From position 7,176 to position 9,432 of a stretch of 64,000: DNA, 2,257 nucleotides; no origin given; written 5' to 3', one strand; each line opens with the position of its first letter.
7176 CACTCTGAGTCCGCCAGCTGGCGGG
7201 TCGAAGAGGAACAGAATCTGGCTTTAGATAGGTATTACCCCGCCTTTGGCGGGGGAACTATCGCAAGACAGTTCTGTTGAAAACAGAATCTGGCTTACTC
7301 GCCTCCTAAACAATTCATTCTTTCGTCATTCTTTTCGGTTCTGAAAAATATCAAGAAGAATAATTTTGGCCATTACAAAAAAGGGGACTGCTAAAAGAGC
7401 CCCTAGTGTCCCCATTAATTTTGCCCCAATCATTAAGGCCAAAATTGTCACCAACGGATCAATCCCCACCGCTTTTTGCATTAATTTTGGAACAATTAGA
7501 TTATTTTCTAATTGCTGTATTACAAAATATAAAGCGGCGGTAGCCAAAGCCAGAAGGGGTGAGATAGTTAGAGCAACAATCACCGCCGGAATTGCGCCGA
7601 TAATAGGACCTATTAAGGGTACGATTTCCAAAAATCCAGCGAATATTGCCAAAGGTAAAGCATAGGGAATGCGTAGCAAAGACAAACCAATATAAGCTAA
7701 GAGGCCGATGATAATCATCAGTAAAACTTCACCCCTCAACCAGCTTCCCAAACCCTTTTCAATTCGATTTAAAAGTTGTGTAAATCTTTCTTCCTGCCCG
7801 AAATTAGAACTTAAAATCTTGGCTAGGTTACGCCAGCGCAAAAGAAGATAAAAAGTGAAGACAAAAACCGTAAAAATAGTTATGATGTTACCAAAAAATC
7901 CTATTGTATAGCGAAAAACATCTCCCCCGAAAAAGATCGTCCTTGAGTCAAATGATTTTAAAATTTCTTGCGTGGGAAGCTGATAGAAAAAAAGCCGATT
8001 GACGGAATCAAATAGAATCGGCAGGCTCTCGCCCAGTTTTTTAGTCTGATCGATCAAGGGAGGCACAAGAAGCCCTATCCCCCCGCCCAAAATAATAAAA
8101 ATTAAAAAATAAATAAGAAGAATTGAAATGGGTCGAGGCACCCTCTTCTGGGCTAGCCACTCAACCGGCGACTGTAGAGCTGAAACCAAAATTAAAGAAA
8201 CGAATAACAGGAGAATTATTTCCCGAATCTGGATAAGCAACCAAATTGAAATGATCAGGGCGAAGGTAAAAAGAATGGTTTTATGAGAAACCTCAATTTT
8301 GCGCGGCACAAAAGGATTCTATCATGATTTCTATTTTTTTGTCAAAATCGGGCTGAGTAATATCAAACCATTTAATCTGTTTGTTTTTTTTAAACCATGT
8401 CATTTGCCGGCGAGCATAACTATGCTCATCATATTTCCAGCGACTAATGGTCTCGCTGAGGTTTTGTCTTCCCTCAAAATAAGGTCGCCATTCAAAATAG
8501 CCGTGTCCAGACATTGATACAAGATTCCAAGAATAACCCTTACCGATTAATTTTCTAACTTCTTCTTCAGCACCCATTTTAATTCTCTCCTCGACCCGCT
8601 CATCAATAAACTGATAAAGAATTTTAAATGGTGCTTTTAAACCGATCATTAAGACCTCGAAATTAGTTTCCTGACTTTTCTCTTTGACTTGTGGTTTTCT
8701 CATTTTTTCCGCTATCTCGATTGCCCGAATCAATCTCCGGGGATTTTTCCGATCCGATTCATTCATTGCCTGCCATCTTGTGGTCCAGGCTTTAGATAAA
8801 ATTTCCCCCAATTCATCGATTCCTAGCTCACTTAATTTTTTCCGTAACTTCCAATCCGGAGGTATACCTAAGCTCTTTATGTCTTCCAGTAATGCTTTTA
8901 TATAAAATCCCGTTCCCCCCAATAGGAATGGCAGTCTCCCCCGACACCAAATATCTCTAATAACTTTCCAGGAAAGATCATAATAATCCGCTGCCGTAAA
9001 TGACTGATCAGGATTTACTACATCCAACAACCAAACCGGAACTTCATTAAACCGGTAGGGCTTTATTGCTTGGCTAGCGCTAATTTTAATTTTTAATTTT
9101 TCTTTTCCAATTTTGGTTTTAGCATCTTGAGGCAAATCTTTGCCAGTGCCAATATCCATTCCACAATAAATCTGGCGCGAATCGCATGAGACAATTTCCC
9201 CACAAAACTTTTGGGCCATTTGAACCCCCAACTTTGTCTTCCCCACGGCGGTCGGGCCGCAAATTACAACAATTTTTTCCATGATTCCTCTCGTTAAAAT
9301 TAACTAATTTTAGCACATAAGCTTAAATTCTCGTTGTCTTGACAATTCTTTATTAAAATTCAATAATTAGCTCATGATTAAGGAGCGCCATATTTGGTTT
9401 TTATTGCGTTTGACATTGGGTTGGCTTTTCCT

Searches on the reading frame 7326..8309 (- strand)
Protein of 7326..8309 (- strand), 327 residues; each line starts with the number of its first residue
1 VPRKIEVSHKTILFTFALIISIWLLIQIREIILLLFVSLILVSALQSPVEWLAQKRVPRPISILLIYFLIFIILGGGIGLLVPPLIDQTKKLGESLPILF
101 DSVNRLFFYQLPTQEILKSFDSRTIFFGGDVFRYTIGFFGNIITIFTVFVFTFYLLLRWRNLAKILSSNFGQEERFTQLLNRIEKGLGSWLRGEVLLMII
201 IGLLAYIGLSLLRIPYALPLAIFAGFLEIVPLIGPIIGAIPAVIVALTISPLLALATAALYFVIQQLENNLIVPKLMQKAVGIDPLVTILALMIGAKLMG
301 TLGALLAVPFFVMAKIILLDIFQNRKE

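Call 18: find_homologous_proteins(query=window:7326-8309:-, max_evalue=1e-30)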
Query window:7326-8309:- (327 aa): 1025 proteins with E <= 1e-30 among 8000 candidates; the best 120 are listed.
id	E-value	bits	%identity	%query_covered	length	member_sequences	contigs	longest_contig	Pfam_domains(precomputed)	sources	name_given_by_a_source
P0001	7.9e-196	668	100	100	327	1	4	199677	PF01594.23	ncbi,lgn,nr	ncbi:AI-2E family transporter [Candidatus Microgenomates bacterium]|nr:AI-2E family transporter [Can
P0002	1.7e-151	522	76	100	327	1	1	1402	PF01594.23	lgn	-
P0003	4.9e-136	472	68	100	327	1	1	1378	PF01594.23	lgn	-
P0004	5.4e-135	468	69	100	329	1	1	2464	PF01594.23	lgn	-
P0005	8.6e-135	468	68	100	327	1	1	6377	PF01594.23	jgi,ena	-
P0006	1.7e-134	467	69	99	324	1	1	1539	PF01594.23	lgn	-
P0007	7.1e-134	464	67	100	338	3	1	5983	PF01594.23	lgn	-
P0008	7.4e-132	458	66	100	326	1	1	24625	PF01594.23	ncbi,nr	ncbi:MAG: AI-2E family transporter [bacterium]|nr:AI-2E family transporter [bacterium]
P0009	8.1e-132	458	66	100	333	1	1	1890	PF01594.23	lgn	-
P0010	8.7e-132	458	66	100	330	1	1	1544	PF01594.23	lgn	-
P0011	1.2e-131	457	66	100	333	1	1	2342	PF01594.23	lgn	-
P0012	2.8e-131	456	65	99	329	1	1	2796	PF01594.23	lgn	-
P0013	1.9e-130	453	67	99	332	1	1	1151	PF01594.23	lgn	-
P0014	2.4e-129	450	64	100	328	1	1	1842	PF01594.23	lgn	-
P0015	3.4e-129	449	64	100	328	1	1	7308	PF01594.23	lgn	-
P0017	2.5e-127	443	66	95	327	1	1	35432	PF01594.23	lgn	-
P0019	6.1e-123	429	62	100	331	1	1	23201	PF01594.23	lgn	-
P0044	1.3e-89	319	47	100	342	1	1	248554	PF01594.23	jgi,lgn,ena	-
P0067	1.9e-86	309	46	94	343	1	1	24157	PF01594.23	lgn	-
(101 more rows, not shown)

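Call 19: find_encoding_contigs(protein=P0005, flank=3000, max_places=2)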
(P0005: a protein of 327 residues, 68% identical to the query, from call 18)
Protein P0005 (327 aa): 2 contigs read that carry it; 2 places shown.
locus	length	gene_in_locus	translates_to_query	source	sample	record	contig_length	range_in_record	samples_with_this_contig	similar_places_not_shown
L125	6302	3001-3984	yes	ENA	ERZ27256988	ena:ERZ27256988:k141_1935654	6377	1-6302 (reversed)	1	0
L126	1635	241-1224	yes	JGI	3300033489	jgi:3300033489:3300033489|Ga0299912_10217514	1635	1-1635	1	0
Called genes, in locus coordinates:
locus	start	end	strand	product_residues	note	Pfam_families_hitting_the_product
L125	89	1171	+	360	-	PF00919:UPF0004, PF04055:Radical_SAM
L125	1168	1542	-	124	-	PF06397:Desulfoferrod_N, PF01880:Desulfoferrodox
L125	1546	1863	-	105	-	PF03091:CutA1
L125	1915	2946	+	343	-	PF01745:IPT (weak), PF01715:IPPT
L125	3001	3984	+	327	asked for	PF01594:AI-2E_transport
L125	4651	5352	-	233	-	-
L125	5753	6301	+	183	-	?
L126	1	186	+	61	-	?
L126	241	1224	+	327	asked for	PF01594:AI-2E_transport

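Call 20: find_encoding_contigs(protein=P0008, flank=3000, max_places=2)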
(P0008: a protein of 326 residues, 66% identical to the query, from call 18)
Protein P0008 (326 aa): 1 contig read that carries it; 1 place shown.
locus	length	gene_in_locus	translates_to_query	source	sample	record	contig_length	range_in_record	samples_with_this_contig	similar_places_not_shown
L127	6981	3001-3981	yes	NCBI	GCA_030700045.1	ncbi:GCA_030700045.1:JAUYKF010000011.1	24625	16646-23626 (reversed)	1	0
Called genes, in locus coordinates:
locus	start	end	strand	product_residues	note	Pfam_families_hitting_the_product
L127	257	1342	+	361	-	PF00919:UPF0004, PF04055:Radical_SAM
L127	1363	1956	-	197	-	PF02777:Sod_Fe_C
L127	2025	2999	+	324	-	PF01745:IPT, PF01715:IPPT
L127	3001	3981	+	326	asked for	PF01594:AI-2E_transport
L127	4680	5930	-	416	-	-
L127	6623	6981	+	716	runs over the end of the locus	PF26449:DUF8128, PF12696:TraG-D_C (faint), PF01935:DUF87 (weak), PF10412:TrwB_AAD_bind (faint)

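Call 21: find_encoding_contigs(protein=P0017, flank=3000, max_places=2)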
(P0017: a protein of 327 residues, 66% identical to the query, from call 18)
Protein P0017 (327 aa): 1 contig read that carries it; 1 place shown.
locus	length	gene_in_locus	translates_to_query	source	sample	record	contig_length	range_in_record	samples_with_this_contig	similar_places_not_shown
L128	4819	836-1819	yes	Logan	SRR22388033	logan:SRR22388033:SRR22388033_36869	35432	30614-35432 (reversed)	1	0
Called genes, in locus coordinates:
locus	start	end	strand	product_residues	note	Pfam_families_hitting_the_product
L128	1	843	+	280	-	?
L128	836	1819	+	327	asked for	PF01594:AI-2E_transport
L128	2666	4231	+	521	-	PF05362:Lon_C (weak), PF13541:ChlI, PF00493:MCM (faint), PF01078:Mg_chelatase, PF00158:Sigma54_activat (faint), PF07728:AAA_5 (faint), PF13335:Mg_chelatase_C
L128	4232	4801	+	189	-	PF01814:Hemerythrin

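Call 22: find_encoding_contigs(protein=P0019, flank=3000, max_places=2)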
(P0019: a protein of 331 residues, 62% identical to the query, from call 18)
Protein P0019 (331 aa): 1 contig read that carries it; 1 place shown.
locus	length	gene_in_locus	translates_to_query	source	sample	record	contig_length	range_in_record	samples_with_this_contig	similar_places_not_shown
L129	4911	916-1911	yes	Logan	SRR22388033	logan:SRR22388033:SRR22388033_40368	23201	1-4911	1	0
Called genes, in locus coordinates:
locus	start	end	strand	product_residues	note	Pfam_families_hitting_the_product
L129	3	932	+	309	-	?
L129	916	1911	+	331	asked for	PF01594:AI-2E_transport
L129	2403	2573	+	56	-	-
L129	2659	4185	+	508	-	PF13541:ChlI, PF05362:Lon_C (weak), PF07728:AAA_5 (faint), PF00158:Sigma54_activat (faint), PF00493:MCM (faint), PF01078:Mg_chelatase, PF13335:Mg_chelatase_C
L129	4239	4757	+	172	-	PF14512:TM1586_NiRdase (faint), PF00881:Nitroreductase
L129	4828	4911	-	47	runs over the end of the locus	PF18930:DUF5679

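Call 26: find_encoding_contigs(protein=P0002, flank=3000, max_places=2)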
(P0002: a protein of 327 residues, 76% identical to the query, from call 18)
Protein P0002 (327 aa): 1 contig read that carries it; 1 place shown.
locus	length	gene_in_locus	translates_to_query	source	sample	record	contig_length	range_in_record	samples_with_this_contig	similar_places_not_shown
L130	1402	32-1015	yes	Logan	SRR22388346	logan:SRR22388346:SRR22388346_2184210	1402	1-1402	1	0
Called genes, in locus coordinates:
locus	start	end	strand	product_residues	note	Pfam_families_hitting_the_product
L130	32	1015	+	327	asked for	PF01594:AI-2E_transport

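Call 27: find_encoding_contigs(protein=P0004, flank=3000, max_places=2)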
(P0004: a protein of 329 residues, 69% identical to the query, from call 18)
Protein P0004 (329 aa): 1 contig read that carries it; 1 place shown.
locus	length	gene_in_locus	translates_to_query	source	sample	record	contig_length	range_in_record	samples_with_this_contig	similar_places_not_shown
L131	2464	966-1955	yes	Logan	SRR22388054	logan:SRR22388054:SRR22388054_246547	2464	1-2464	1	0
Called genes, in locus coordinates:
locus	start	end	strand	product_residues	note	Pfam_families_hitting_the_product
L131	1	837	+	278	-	?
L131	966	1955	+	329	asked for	PF01594:AI-2E_transport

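Call 28: find_encoding_contigs(protein=P0007, flank=3000, max_places=2)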
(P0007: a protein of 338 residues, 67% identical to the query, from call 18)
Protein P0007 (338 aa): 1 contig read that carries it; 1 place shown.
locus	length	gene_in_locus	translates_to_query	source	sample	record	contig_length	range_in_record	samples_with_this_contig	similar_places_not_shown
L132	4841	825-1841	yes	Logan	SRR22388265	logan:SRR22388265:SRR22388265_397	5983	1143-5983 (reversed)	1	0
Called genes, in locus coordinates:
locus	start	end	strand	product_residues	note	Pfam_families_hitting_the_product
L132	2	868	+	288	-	?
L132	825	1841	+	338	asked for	PF01594:AI-2E_transport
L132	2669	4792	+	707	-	PF26449:DUF8128, PF01935:DUF87 (weak), PF10412:TrwB_AAD_bind (faint)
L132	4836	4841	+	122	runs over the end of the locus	-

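Call 52: find_encoding_contigs(protein=P0067, flank=1500, max_places=1)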
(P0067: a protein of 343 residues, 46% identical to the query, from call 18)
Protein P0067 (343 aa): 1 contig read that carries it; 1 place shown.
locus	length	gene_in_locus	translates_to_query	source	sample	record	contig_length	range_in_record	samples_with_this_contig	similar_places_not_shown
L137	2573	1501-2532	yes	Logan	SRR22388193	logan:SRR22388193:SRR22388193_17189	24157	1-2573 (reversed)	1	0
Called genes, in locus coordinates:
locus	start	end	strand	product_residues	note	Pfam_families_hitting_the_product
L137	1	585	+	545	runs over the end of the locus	-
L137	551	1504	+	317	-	PF01745:IPT, PF01715:IPPT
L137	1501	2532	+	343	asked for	PF01594:AI-2E_transport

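Call 53: find_encoding_contigs(protein=P0044, flank=1500, max_places=1)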
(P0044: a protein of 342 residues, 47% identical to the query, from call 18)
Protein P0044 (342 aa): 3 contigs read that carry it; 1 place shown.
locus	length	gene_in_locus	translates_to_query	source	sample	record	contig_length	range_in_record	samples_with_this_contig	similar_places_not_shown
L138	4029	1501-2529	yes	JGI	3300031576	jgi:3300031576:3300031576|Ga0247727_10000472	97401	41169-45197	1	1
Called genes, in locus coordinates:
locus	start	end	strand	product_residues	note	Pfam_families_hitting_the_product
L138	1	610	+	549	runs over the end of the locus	-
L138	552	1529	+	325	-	PF01745:IPT, PF01715:IPPT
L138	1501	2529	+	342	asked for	PF01594:AI-2E_transport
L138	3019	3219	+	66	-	-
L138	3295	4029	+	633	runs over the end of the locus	PF00551:Formyl_trans_N, PF02844:GARS_N, PF01071:GARS_A, PF02843:GARS_C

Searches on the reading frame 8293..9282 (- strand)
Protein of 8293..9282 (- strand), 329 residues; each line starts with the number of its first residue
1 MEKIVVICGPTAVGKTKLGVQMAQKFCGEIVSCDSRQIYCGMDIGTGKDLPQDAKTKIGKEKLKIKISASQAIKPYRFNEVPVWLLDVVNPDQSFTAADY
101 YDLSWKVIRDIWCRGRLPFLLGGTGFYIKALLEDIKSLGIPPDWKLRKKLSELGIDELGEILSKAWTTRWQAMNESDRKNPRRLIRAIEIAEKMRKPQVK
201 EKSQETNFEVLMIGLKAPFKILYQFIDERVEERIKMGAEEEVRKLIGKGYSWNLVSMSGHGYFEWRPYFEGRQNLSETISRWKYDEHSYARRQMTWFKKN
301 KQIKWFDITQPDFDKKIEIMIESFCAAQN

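Call 10: find_encoding_contigs(protein=window:8293-9282:-, flank=3000, max_places=6)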
Protein window:8293-9282:- (329 aa): 7 contigs read that carry it; 4 places shown.
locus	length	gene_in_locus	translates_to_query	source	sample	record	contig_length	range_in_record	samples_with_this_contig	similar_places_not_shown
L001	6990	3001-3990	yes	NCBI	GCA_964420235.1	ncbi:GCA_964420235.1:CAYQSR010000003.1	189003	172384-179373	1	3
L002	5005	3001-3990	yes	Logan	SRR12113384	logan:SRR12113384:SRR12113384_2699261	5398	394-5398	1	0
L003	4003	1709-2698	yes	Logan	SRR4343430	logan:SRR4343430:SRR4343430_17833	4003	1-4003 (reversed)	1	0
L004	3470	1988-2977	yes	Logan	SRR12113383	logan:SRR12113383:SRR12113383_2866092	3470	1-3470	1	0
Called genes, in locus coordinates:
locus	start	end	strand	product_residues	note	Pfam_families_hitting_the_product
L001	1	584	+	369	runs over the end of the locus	PF00919:UPF0004, PF04055:Radical_SAM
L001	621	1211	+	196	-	PF02777:Sod_Fe_C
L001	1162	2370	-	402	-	PF00083:Sugar_tr, PF07690:MFS_1, PF12832:MFS_1_like, PF13347:MFS_2 (weak), PF05977:MFS_3 (faint), PF03137:OATP (weak), PF07690:MFS_1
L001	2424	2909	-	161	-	-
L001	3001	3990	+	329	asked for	PF01715:IPPT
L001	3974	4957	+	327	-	PF01594:AI-2E_transport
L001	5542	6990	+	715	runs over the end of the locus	PF26449:DUF8128, PF12696:TraG-D_C (faint), PF10412:TrwB_AAD_bind (faint)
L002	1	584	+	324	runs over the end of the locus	?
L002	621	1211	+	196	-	PF02777:Sod_Fe_C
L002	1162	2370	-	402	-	PF00083:Sugar_tr, PF07690:MFS_1, PF12832:MFS_1_like, PF13347:MFS_2 (weak), PF05977:MFS_3 (faint), PF03137:OATP (weak), PF07690:MFS_1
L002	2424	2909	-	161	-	-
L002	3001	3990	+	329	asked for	PF01715:IPPT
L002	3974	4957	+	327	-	PF01594:AI-2E_transport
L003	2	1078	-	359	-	?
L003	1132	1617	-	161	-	-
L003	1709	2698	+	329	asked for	PF01715:IPPT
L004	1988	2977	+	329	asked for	PF01715:IPPT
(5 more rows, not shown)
